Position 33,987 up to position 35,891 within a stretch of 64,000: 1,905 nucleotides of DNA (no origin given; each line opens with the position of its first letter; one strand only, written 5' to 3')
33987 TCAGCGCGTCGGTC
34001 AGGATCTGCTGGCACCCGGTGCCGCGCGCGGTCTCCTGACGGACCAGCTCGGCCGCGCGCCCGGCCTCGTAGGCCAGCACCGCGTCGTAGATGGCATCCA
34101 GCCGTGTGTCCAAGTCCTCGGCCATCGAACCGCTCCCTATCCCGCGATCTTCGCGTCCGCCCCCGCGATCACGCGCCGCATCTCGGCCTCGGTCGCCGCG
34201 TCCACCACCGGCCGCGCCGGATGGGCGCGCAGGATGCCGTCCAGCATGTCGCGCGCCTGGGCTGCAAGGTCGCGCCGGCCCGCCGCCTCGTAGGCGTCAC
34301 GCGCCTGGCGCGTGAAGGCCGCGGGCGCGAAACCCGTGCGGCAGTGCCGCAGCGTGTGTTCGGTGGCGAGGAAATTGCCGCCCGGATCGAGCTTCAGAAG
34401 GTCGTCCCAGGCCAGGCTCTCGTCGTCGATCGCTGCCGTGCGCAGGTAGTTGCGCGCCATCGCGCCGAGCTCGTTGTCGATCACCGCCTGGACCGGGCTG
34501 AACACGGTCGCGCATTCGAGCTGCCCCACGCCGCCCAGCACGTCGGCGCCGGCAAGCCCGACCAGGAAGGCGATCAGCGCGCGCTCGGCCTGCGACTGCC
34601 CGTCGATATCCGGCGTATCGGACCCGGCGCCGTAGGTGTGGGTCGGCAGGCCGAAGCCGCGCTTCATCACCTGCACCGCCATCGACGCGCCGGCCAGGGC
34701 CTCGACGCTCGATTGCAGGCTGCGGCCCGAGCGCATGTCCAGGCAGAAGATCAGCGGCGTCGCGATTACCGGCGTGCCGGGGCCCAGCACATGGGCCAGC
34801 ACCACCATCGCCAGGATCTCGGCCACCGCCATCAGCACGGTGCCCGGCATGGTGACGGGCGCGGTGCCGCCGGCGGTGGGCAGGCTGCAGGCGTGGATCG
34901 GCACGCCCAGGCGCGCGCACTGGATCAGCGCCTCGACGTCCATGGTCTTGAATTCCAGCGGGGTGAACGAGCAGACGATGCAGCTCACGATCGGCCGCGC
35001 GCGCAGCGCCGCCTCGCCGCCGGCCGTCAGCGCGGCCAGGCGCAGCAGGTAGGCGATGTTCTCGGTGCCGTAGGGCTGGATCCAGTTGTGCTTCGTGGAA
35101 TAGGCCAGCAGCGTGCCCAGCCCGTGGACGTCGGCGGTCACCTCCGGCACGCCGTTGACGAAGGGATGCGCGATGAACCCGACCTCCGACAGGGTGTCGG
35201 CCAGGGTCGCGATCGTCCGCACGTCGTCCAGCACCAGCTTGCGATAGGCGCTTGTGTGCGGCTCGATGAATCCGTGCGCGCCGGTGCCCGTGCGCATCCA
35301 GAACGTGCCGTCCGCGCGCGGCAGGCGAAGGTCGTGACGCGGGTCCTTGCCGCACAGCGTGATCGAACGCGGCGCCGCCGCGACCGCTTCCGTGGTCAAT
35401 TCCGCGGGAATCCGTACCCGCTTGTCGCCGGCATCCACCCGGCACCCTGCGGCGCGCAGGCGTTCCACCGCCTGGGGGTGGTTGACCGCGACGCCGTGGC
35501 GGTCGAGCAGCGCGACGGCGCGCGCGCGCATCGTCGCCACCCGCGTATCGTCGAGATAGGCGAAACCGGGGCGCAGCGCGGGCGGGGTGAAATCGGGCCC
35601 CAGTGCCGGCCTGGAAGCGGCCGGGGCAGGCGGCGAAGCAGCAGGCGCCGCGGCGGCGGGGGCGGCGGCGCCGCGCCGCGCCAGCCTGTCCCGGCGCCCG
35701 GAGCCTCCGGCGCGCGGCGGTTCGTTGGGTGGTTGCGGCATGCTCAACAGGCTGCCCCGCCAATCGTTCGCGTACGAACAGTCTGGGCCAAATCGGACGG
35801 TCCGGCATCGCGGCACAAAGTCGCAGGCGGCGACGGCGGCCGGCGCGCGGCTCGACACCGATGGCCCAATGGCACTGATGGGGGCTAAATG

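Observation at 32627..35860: Non-Pyl MttB-family methyltransferase + corrinoid protein (+ MoeB-like gene); no methylcorrinoid:THF methyltransferase or activase nearby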

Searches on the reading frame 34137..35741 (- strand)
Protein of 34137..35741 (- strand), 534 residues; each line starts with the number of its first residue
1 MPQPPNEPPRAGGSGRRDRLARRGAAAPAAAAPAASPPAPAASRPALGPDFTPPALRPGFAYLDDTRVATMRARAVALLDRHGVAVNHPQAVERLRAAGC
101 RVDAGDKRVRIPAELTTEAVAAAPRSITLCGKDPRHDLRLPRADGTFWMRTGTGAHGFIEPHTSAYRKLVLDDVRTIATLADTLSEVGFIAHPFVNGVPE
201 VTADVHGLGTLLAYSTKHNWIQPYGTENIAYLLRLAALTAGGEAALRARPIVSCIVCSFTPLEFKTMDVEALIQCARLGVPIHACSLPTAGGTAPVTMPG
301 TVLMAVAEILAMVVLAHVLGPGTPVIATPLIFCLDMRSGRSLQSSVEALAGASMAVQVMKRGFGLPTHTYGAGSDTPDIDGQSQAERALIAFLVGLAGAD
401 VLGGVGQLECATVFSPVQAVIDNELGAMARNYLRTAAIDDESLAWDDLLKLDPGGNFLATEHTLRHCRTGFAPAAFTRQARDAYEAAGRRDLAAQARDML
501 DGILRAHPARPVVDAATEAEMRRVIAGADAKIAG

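Call 4: search_protein_families(library=pfam, proteins=[window:34137-35741:-])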
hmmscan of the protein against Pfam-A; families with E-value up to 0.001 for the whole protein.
window:34137-35741:- (534 aa): 1 family
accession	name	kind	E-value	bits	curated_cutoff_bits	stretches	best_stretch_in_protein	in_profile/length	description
PF06253.16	MTTB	-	9.5e-65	218.9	25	1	58-527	29-494/500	Trimethylamine methyltransferase (MTTB)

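Call 5: search_protein_families(library=ncbifam, proteins=[window:34137-35741:-])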
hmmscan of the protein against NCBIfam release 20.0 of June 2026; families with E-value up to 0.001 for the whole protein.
window:34137-35741:- (534 aa): 1 family
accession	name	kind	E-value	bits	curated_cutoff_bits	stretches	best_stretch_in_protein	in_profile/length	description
TIGR02369.2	trimeth_pyl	equivalog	2.7e-95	319.6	525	1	66-529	9-469/469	[trimethylamine--corrinoid protein] Co-methyltransferase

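Call 6: find_encoding_contigs(protein=window:34137-35741:-, flank=10000, max_places=6)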
Protein window:34137-35741:- (534 aa): no gene with exactly this product is on record in the collection.

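Call 7: find_homologous_proteins(query=window:34137-35741:-)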
Query window:34137-35741:- (534 aa): 689 proteins with E <= 0.001 among 8000 candidates; the best 120 are listed.
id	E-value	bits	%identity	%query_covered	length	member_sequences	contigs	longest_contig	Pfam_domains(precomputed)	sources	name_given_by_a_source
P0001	0.0e+0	1015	99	87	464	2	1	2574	PF06253.17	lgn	-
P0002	1.0e-280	950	82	98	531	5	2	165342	PF06253.17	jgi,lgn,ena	-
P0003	6.5e-278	941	88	89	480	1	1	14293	PF06253.17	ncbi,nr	ncbi:MAG: trimethylamine methyltransferase family protein [Alphaproteobacteria bacterium]|nr:trimeth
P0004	1.8e-271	920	84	92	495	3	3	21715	PF06253.17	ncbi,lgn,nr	ncbi:MAG: trimethylamine methyltransferase family protein [Alphaproteobacteria bacterium]|nr:trimeth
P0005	3.1e-211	721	66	98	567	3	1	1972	PF06253.17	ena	-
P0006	5.9e-211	720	66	95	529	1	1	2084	PF06253.17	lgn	-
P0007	1.4e-208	712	65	95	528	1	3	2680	PF06253.17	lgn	-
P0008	1.2e-206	706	65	90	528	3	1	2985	PF06253.17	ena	-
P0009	1.5e-206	705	64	100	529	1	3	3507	PF06253.17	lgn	-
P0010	3.2e-206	704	63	95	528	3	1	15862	PF06253.17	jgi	jgi:trimethylamine:corrinoid methyltransferase-like protein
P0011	3.3e-206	704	65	94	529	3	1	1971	PF06253.17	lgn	-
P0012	4.2e-206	704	62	97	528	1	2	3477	PF06253.17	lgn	-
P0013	3.7e-205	701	62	97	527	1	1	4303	PF06253.17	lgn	-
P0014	5.4e-205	700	62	97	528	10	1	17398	PF06253.17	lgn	-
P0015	9.7e-205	699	62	97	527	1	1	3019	PF06253.17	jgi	-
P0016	1.0e-204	699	62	97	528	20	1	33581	PF06253.17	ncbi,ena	-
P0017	1.1e-204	699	62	97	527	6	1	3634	PF06253.17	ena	-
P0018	1.1e-204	699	63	95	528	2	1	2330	PF06253.17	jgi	-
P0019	8.4e-204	696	64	95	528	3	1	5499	PF06253.17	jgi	jgi:trimethylamine:corrinoid methyltransferase-like protein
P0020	8.7e-204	696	66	92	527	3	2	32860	PF06253.17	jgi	jgi:trimethylamine:corrinoid methyltransferase-like protein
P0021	2.3e-203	695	64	93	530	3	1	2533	PF06253.17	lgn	-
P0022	7.1e-203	693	67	90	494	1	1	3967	PF06253.17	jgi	jgi:trimethylamine:corrinoid methyltransferase-like protein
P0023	7.3e-203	693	67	87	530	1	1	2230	PF06253.17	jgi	-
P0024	1.5e-202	692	66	90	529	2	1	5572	PF06253.17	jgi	jgi:trimethylamine--corrinoid protein Co-methyltransferase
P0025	1.9e-202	692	66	94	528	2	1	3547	PF06253.17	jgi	-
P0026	2.2e-202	692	61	97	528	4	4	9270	PF06253.17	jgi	jgi:trimethylamine:corrinoid methyltransferase-like protein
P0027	3.5e-202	691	62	97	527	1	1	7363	PF06253.17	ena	-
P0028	1.6e-201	689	63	93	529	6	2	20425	PF06253.17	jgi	jgi:trimethylamine:corrinoid methyltransferase-like protein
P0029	5.0e-201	687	65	94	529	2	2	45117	PF06253.17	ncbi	-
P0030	9.4e-201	686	65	90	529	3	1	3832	PF06253.17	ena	-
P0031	4.7e-199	681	62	100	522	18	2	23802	PF06253.17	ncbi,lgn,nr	ncbi:MAG TPA: trimethylamine methyltransferase family protein [Alphaproteobacteria bacterium]|nr:tri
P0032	7.9e-199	680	65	87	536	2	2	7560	PF06253.17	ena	-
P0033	1.7e-198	679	64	92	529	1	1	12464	PF06253.17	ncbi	-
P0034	8.9e-198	676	66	90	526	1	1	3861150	PF06253.17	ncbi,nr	ncbi:MAG: trimethylamine methyltransferase family protein [Rhodospirillales bacterium]|nr:MAG: trime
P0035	3.0e-197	675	65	84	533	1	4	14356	PF06253.17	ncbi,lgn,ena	-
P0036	4.3e-196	671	60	100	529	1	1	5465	PF06253.17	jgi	-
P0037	1.2e-193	663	62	90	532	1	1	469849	PF06253.17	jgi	-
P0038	3.2e-193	661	63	90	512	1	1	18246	PF06253.17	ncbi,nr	ncbi:MAG: hypothetical protein GY791_02500 [Alphaproteobacteria bacterium]|nr:hypothetical protein [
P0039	1.5e-192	659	62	98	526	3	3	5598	PF06253.17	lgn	-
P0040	6.7e-192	657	62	89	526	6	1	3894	PF06253.17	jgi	jgi:trimethylamine:corrinoid methyltransferase-like protein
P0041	3.5e-189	648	59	97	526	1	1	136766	PF06253.17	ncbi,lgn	-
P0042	3.7e-189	648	58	93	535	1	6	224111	PF06253.17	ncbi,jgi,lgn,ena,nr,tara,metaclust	ncbi:MAG: hypothetical protein CBB68_09075 [Rhodospirillaceae bacterium TMED8]|nr:hypothetical prote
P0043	2.0e-188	646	62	90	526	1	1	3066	PF06253.17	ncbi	-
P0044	2.3e-188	645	58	92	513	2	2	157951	PF06253.17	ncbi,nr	ncbi:MAG: trimethylamine methyltransferase family protein [SAR324 cluster bacterium]|nr:trimethylami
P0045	4.3e-188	644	62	89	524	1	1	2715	PF06253.17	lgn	-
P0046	6.5e-188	644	63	90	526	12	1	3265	PF06253.17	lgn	-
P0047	7.1e-188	644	61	90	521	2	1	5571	PF06253.17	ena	-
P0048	3.0e-187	642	59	93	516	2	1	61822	PF06253.17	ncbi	-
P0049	3.1e-187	642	62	91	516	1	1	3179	PF06253.17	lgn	-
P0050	3.9e-187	641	56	99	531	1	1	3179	PF06253.17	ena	-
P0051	1.3e-186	640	60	92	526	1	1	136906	PF06253.17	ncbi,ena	-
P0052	2.3e-186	639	61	90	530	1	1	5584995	PF06253.17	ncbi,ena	-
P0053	2.5e-186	639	61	92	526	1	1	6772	PF06253.17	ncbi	-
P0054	3.8e-186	638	61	90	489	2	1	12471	PF06253.17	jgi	jgi:trimethylamine:corrinoid methyltransferase-like protein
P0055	3.6e-185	635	61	90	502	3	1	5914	PF06253.17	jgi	jgi:trimethylamine:corrinoid methyltransferase-like protein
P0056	4.3e-185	635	59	89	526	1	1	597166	PF06253.17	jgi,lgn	-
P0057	1.5e-184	633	62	88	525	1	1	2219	PF06253.17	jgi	jgi:trimethylamine--corrinoid protein Co-methyltransferase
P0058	1.5e-184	633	61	91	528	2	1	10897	PF06253.17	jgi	-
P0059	1.7e-184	633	56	97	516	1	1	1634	PF06253.17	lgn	-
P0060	2.8e-184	632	57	96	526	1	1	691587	PF06253.17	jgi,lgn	jgi:trimethylamine:corrinoid methyltransferase-like protein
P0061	5.7e-184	631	58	91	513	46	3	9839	PF06253.17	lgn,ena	-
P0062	8.6e-184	630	61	90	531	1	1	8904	PF06253.17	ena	-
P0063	9.6e-184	630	57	97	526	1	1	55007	PF06253.17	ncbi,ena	-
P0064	6.4e-183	627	60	89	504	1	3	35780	PF06253.17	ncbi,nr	ncbi:MAG: hypothetical protein GY789_22060 [Hyphomicrobiales bacterium]|nr:hypothetical protein [Hyp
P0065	9.4e-183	627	59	89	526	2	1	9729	PF06253.17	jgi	-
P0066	7.7e-182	624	59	89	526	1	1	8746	PF06253.17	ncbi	-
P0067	9.9e-182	623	60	90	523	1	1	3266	PF06253.17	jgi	jgi:trimethylamine:corrinoid methyltransferase-like protein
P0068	2.0e-181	622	58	90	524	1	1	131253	PF06253.17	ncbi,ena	-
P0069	2.1e-181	622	60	90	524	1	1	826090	PF06253.17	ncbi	ncbi:MAG: trimethylamine methyltransferase family protein [Hyphomicrobiaceae bacterium]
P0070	2.7e-181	622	60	88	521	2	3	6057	PF06253.17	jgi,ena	-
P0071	5.2e-181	621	58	90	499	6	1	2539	PF06253.17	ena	-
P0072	6.0e-181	621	59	90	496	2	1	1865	PF06253.17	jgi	jgi:trimethylamine:corrinoid methyltransferase-like protein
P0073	9.5e-181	620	60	93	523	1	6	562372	PF06253.17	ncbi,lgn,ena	-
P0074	1.2e-180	620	54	97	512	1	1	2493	PF06253.17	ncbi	-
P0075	3.7e-180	618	60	90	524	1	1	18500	PF06253.17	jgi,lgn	-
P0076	5.8e-180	618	60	90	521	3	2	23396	PF06253.17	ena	-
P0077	7.9e-180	617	59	90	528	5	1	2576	PF06253.17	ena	-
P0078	1.7e-179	616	59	89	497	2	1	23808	PF06253.17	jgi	-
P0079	3.4e-179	615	65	81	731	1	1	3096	PF06253.17,PF02607.23,PF02310.25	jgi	jgi:trimethylamine:corrinoid methyltransferase-like protein/methanogenic corrinoid protein MtbC1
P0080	5.0e-179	615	58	89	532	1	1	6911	PF06253.17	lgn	-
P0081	5.4e-179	614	61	90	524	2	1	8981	PF06253.17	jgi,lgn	jgi:trimethylamine:corrinoid methyltransferase-like protein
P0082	1.5e-178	613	58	90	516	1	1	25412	PF06253.17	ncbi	-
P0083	1.8e-178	613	58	90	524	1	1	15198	PF06253.17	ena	-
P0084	2.8e-178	612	57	90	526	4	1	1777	PF06253.17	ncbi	-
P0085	3.3e-178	612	60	90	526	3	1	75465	PF06253.17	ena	-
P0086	4.3e-178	611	59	90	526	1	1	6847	PF06253.17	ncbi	-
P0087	7.1e-178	611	56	90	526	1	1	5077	PF06253.17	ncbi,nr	ncbi:MAG: hypothetical protein GY786_22565 [Proteobacteria bacterium]|nr:hypothetical protein [Pseud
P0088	7.2e-178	611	57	90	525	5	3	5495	PF06253.17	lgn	-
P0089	2.1e-177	609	53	97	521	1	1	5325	PF06253.17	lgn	-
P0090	2.7e-177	609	55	97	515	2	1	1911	PF06253.17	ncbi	-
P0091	3.4e-177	609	58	89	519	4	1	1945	PF06253.17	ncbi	-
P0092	4.0e-177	608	57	93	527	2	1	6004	PF06253.17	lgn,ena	-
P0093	4.3e-177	608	58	95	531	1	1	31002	PF06253.17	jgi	jgi:trimethylamine---corrinoid protein Co-methyltransferase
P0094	4.4e-177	608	54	97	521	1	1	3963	PF06253.17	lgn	-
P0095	4.5e-177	608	59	90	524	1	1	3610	PF06253.17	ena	-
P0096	5.1e-177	608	59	89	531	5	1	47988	PF06253.17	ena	-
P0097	7.8e-177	607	56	91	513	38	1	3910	PF06253.17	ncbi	-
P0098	8.5e-177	607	60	90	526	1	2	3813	PF06253.17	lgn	-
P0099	8.7e-177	607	55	98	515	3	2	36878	PF06253.17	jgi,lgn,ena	-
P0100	1.6e-176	606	58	92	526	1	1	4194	PF06253.17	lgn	-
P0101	1.6e-176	606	57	90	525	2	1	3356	PF06253.17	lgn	-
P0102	1.8e-176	606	55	93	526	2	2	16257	PF06253.17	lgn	-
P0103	2.8e-176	606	53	97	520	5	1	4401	PF06253.17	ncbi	-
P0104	4.4e-176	605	57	90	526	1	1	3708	PF06253.17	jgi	jgi:trimethylamine:corrinoid methyltransferase-like protein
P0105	6.1e-176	604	54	96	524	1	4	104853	PF06253.17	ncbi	-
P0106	9.9e-176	604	56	89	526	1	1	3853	PF06253.17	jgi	-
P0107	1.1e-175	603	56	93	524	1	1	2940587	PF06253.17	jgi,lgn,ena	-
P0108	1.2e-175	603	57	89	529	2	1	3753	PF06253.17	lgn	-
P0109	2.0e-175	603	53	97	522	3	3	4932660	PF06253.17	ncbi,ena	ncbi:MAG: trimethylamine methyltransferase family protein [Granulosicoccus sp.]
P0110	2.9e-175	602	58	90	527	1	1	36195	PF06253.17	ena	-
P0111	3.4e-175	602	55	93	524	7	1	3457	PF06253.17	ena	-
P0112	4.7e-175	601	58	89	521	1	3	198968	PF06253.17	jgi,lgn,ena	jgi:trimethylamine:corrinoid methyltransferase-like protein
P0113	4.9e-175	601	57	92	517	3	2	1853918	PF06253.17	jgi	jgi:trimethylamine:corrinoid methyltransferase-like protein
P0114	6.1e-175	601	56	92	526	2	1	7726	PF06253.17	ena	-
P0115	6.3e-175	601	56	93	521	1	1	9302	PF06253.17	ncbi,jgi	-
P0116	6.6e-175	601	57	89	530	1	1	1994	PF06253.17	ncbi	-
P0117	6.6e-175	601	54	97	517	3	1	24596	PF06253.17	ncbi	-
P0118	7.9e-175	601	56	92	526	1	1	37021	PF06253.17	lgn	-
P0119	1.2e-174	600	61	88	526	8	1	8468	PF06253.17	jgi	-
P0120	1.6e-174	600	59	90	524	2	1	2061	PF06253.17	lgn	-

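Call 8: find_encoding_contigs(protein=P0002, flank=10000, max_places=3)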
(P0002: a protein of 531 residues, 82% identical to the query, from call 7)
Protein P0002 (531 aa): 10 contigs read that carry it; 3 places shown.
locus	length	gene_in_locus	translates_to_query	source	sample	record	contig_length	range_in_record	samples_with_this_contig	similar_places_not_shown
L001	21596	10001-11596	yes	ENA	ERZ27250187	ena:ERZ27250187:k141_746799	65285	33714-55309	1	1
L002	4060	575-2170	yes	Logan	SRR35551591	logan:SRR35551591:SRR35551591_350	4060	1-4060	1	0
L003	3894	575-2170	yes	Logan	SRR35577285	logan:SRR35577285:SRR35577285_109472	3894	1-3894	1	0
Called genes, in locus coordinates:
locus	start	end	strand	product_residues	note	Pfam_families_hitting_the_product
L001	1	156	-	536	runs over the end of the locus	PF01293:PEPCK_ATP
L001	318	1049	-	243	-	PF13883:CREG_beta-barrel, PF01243:PNPOx_N (weak), PF10615:DUF2470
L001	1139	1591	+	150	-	PF04314:LpqE-like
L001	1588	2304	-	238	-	PF09490:CbtA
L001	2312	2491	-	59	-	PF09489:CbtB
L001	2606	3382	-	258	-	PF00378:ECH_1, PF16113:ECH_2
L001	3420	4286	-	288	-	PF01149:Fapy_DNA_glyco, PF06831:H2TH, PF06827:zf-FPG_IleRS (weak)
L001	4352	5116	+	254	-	PF01209:Ubie_methyltran, PF13489:Methyltransf_23 (weak), PF13847:Methyltransf_31, PF08241:Methyltransf_11, PF08242:Methyltransf_12, PF13649:Methyltransf_25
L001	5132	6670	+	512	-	PF03109:ABC1, PF27536:UbiB_helical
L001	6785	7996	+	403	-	PF02441:Flavoprotein, PF04127:DFP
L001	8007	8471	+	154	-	PF00692:dUTPase, PF22769:DCD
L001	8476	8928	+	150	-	PF02082:Rrf2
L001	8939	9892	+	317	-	PF00291:PALP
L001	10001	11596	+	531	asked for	PF06253:MTTB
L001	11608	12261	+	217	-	PF02607:B12-binding_2, PF02310:B12-binding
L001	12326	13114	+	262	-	PF00899:ThiF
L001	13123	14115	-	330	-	PF00389:2-Hacid_dh, PF02826:2-Hacid_dh_C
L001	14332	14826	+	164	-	PF06347:SH3_4, PF08239:SH3_3 (faint), PF06347:SH3_4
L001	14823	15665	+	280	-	PF05721:PhyH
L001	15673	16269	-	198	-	PF12007:DUF3501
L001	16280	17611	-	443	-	PF02754:CCG (faint)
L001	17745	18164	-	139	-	PF00210:Ferritin (faint), PF02915:Rubrerythrin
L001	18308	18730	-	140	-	PF01475:FUR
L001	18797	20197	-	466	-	PF03060:NMO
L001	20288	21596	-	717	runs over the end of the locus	PF01138:RNase_PH, PF03725:RNase_PH_C, PF03726:PNPase, PF01138:RNase_PH, PF00013:KH_1, PF00575:S1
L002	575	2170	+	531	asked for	PF06253:MTTB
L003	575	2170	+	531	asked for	PF06253:MTTB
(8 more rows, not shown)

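Call 9: find_encoding_contigs(protein=P0034, flank=10000, max_places=2)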
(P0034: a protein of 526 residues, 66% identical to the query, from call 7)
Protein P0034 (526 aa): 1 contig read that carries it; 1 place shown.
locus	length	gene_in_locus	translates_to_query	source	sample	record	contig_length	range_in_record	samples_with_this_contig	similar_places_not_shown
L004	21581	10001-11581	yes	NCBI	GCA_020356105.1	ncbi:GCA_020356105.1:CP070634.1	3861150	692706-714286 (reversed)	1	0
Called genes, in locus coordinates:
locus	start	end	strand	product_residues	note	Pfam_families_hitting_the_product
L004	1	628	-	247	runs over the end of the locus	PF00596:Aldolase_II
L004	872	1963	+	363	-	PF14696:Glyoxalase_5, PF00903:Glyoxalase, PF13669:Glyoxalase_4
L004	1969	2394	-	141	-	-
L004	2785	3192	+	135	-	PF00072:Response_reg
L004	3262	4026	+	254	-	PF00072:Response_reg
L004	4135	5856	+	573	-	PF03264:Cytochrom_NNT (faint), PF13435:Cytochrome_C554 (faint), PF09699:Paired_CXXCH_1 (faint), PF14522:Cytochrome_C7 (faint), PF14537:Cytochrom_c3_2 (faint)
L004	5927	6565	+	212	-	PF01292:Ni_hydr_CYTB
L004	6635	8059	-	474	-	PF00072:Response_reg, PF00158:Sigma54_activat, PF14532:Sigma54_activ_2, PF07724:AAA_2 (weak), PF00004:AAA (weak), PF07728:AAA_5, PF25601:AAA_lid_14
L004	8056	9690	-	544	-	PF00672:HAMP, PF00512:HisKA, PF02518:HATPase_c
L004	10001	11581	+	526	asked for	PF06253:MTTB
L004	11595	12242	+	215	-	PF02607:B12-binding_2, PF02310:B12-binding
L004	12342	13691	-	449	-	PF07719:TPR_2 (faint)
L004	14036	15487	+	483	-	PF23023:Anti-Pycsar_Apyc1 (faint), PF00753:Lactamase_B (faint), PF13691:Lactamase_B_4 (faint), PF12706:Lactamase_B_2 (faint)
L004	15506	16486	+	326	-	PF02492:cobW, PF07683:CobW_C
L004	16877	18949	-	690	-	PF00724:Oxidored_FMN, PF07992:Pyr_redox_2 (weak), PF00070:Pyr_redox (faint), PF12831:FAD_oxidored (weak), PF13450:NAD_binding_8, PF22620:OYE-like_second_a-b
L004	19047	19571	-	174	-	-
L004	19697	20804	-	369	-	PF13510:Fer2_4, PF00890:FAD_binding_2, PF01134:GIDA (faint), PF01266:DAO (weak), PF03486:HI0933_like (weak), PF07992:Pyr_redox_2, PF12831:FAD_oxidored, PF13450:NAD_binding_8 (weak), +1 more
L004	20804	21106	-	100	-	PF04267:SoxD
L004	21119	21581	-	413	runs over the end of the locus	PF00890:FAD_binding_2 (faint), PF01266:DAO, PF01494:FAD_binding_3 (faint), PF07992:Pyr_redox_2 (faint)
